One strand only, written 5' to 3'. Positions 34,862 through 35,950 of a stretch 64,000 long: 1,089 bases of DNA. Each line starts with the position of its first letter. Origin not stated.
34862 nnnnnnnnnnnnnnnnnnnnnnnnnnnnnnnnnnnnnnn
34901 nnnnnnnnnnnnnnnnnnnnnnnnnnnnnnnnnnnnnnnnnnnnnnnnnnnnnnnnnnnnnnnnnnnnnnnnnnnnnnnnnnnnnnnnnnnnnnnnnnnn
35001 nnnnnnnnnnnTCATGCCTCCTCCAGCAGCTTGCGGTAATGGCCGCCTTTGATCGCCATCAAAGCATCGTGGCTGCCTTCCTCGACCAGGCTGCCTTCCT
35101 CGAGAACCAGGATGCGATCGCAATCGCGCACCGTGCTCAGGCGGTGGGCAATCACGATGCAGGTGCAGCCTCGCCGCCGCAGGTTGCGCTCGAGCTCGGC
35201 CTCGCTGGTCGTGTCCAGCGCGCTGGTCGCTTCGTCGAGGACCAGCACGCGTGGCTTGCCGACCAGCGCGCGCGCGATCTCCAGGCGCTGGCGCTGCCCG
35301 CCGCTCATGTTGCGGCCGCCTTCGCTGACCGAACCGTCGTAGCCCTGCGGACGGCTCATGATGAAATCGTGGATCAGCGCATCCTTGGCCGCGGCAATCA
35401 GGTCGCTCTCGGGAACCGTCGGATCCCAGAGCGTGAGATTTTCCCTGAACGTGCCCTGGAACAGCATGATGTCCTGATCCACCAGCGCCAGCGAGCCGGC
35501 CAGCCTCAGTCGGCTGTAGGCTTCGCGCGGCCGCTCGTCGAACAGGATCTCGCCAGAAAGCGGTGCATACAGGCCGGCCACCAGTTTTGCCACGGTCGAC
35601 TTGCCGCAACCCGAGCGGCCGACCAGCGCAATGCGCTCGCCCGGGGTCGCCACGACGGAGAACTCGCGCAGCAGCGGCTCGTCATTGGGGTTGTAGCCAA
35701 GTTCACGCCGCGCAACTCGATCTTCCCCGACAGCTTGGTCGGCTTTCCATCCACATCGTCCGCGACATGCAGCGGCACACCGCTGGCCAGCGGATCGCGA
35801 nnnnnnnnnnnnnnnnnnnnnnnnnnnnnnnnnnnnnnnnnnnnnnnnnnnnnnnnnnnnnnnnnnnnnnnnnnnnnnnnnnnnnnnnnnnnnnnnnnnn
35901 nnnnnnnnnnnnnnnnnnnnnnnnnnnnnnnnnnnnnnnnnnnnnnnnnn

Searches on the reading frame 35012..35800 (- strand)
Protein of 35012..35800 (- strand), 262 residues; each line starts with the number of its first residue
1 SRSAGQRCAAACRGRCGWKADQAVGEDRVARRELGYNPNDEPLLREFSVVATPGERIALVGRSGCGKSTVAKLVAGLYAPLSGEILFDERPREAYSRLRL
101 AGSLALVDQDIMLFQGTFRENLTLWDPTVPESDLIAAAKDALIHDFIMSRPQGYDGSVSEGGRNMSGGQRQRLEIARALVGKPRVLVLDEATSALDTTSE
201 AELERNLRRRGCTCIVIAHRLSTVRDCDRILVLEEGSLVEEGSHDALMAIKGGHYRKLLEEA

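Call 16: search_protein_families(library=ncbifam, proteins=[window:35012-35800:-], max_evalue=10)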
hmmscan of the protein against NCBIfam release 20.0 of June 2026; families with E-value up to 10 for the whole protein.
window:35012-35800:- (262 aa): 193 families (the best 25 are shown)
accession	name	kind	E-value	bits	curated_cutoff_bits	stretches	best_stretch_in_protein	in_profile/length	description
TIGR03796.1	NHLM_micro_ABC1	equivalog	6.8e-112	374.9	853.3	1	29-259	480-709/710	NHLP family bacteriocin export ABC transporter peptidase/permease/ATPase subunit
TIGR01846.1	type_I_sec_HlyB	subfamily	1.4e-70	238.5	725.55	1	32-259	461-689/694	type I secretion system permease/ATPase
TIGR00958.1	3a01208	subfamily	8.8e-69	232.5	874.6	1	40-258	493-710/711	antigen peptide transporter 2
TIGR02203.1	MsbA_lipidA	equivalog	2.4e-67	227.8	602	1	22-258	327-565/572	lipid A export permease/ATP-binding protein MsbA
TIGR03375.1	type_I_sec_LssB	subfamily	1.3e-64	218.7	693.1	1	28-248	467-689/696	type I secretion system permease/ATPase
TIGR02204.1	MsbA_rel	hypoth_equivalog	2.4e-63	214.7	780.4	1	39-259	351-572/576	ABC transporter, permease/ATP-binding protein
TIGR03797.1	NHLM_micro_ABC2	equivalog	3.4e-62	210.9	709.4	1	24-258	449-681/686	NHLP bacteriocin export ABC transporter permease/ATPase subunit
NF052233.1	CphA_assoc_ABC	equivalog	2e-60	205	880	1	29-256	509-738/766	cyanophycin metabolism-associated ABC transporter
NF010178.0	PRK13657.1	equivalog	7.3e-59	199.7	733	1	38-260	345-568/588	glucan ABC transporter ATP-binding protein/ permease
NF045513.1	HepA_fam_ABC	equivalog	1.8e-58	198.5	725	1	33-253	380-601/610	heterocyst formation ABC transporter subunit HepA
NF008381.0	PRK11176.1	equivalog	2.1e-55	188.2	867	1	19-258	334-575/582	lipid A ABC transporter ATP-binding protein/permease MsbA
TIGR01842.1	type_I_sec_PrtD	subfamily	5.7e-53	180.3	510.15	1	38-248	328-541/544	type I secretion system permease/ATPase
TIGR02857.1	CydD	equivalog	2.4e-50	172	435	1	34-233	329-529/529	thiol reductant ABC exporter subunit CydD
NF008364.0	PRK11160.1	equivalog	4.6e-49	167.5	630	1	33-259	345-572/575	heme ABC transporter ATP-binding protein/permease CydC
TIGR01192.1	chvA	subfamily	9.8e-49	166.4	585.4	1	38-260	345-568/585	glucan export ABC transporter ATP-binding protein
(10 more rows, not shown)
